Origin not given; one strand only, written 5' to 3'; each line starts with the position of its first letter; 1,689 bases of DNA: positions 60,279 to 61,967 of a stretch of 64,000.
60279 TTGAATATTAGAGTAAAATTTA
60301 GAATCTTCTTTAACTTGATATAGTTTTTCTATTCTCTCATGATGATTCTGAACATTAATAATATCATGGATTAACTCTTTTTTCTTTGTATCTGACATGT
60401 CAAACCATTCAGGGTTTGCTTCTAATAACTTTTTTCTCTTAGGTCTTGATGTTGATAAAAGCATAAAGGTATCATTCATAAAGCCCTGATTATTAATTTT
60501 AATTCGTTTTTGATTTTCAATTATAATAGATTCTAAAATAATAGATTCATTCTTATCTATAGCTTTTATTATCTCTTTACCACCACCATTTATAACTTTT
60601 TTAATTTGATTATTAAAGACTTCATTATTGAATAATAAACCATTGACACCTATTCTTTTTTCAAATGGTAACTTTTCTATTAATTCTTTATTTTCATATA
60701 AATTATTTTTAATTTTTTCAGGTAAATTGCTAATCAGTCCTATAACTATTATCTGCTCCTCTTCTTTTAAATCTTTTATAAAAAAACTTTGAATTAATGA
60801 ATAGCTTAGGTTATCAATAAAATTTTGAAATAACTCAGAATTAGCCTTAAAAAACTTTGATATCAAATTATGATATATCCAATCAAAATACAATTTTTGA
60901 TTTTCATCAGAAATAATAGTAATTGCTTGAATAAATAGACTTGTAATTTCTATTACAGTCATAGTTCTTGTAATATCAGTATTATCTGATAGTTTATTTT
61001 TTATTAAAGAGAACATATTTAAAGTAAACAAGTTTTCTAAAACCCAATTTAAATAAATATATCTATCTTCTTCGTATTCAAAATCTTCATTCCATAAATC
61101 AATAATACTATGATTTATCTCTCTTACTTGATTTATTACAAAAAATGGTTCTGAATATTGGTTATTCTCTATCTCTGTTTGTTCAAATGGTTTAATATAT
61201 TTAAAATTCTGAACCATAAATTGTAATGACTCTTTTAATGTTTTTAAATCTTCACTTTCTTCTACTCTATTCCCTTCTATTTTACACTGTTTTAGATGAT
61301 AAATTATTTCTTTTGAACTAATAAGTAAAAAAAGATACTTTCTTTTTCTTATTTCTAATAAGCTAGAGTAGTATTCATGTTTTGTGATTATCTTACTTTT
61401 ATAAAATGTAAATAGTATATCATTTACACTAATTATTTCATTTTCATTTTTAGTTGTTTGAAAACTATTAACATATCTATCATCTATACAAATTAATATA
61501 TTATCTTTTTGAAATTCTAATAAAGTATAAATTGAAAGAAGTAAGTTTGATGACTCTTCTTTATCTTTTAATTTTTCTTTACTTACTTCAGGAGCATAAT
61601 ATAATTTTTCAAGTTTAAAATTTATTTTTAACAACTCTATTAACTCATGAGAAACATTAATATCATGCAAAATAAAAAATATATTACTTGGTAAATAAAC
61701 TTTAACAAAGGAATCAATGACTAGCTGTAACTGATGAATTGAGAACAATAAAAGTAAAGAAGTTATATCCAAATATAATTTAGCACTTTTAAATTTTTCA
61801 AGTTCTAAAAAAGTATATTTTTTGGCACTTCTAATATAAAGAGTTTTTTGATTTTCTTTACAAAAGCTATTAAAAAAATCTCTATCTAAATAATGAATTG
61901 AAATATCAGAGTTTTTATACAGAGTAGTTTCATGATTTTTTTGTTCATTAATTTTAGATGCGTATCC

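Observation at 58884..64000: Giant (at least 1703 aa) low-GC protein with no NTPase motif, translationally coupled into a housekeeping operon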

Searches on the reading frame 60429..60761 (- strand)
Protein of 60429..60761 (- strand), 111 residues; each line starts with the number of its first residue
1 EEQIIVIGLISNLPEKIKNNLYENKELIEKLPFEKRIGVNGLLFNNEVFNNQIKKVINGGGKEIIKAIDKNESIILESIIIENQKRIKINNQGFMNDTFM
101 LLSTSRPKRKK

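Call 66: search_protein_families(library=pfam, proteins=[window:60429-60761:-], max_evalue=10)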
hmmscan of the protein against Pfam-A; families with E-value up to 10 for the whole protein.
window:60429-60761:- (111 aa): 1 family
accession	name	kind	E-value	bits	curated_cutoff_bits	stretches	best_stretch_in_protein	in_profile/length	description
PF09022.15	Staphostatin_A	-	0.013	15.9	24.1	1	42-89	41-87/105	Staphostatin A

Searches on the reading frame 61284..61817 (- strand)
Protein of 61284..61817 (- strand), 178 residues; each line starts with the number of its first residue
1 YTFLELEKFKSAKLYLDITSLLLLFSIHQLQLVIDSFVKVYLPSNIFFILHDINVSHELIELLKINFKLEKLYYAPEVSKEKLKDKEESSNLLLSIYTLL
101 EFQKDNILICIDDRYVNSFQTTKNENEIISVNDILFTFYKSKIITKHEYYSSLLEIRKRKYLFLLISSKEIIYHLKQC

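Call 67: predict_structure(alignment_id=A5)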
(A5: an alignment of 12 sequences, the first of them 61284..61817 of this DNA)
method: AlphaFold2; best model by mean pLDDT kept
length: 178 residues; sequences in the alignment: 12
mean_pLDDT: 81.7   pTM: 0.81
mean pLDDT of the five models: 81.7, 81.4, 80.5, 80.4, 78.0
residues with pLDDT >= 90: 71; 70-90: 63; 50-70: 42; < 50: 2
segments of 3 or more residues with pLDDT < 50: none
pLDDT, mean of each block of 10 residues (from residue 1): 70 89 94 95 88 91 97 76 52 61 74 67 80 92 94 86 77 91
secondary structure, 60 per line:
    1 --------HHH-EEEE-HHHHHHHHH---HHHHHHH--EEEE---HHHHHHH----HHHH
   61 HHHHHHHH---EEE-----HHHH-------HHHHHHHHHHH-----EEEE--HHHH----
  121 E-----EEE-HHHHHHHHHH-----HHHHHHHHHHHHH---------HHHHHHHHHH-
elements in order: E13-16 H18-26 H30-36 E39-42 H46-52 H57-68 E72-74 H80-83 H91-101 E107-110 H113-116 E127-129 H131-140 H146-158 H168-177

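Call 70: fold_search(model_id=the predicted structure, library=pdb)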
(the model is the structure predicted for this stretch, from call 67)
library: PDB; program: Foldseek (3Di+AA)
matches with E <= 10: 612; with E <= 0.001: 0
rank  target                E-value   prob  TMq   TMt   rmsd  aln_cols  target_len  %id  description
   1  6lqs_R4               2.1e-02  0.99  0.53  0.12   5.1       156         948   11  Cryo-EM structure of 90S small subunit preribosomes in transition states (State D) (released 2020-09-16)
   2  8wmm_G                2.6e-02  0.96  0.40  0.50   5.5       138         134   10  Structure of CbCas9-PcrIIC1 complex bound to 28-bp DNA substrate (20-nt complementary) (released 2024-06-05)
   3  2hww_B                7.5e-02  0.89  0.46  0.51   6.5       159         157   14  Structure of PIN domain of human SMG6 (released 2006-11-14)
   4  2hww_A                7.5e-02  0.87  0.45  0.49   7.2       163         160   13  Structure of PIN domain of human SMG6 (released 2006-11-14)
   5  2hwy_B                1.1e-01  0.82  0.41  0.59   5.6       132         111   15  Structure of PIN domain of human SMG5. (released 2006-11-14)
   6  5swv                  1.1e-01  0.28  0.30  0.14   8.7       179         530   11  Dehydroquinate dehydratase and shikimate dehydrogenase from S. pombe AroM (released 2016-12-21)
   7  6rr3                  1.2e-01  0.30  0.30  0.23   8.4       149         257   18  CRYSTAL STRUCTURE OF FAD-CONTAINING FERREDOXIN-NADP REDUCTASE FROM BRUCELLA OVIS (released 2019-08-21)
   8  2dok_A                1.3e-01  0.87  0.47  0.49   6.7       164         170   13  Crystal structure of the PIN domain of human EST1A (released 2007-05-01)
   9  2hww_C                1.5e-01  0.89  0.47  0.56   5.5       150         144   13  Structure of PIN domain of human SMG6 (released 2006-11-14)
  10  2hwx                  1.8e-01  0.84  0.48  0.51   6.9       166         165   14  Structure of human SMG6 E1282C PIN domain mutant. (released 2006-11-14)
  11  1gpj                  1.8e-01  0.13  0.25  0.13  12.9       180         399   12  Glutamyl-tRNA Reductase from Methanopyrus kandleri (released 2002-01-04)
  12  2dok_B                2.1e-01  0.75  0.45  0.47   7.1       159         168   15  Crystal structure of the PIN domain of human EST1A (released 2007-05-01)
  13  2qdx                  2.1e-01  0.18  0.26  0.20   9.7       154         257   17  P.Aeruginosa Fpr with FAD (released 2007-10-30)
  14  2hwy_A                2.2e-01  0.54  0.36  0.51   6.4       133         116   15  Structure of PIN domain of human SMG5. (released 2006-11-14)
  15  9ji7_A                2.5e-01  0.14  0.29  0.18  11.9       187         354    9  NADP-dependent oxidoreductase complexed with NADP and substrate 2 (released 2025-06-18)
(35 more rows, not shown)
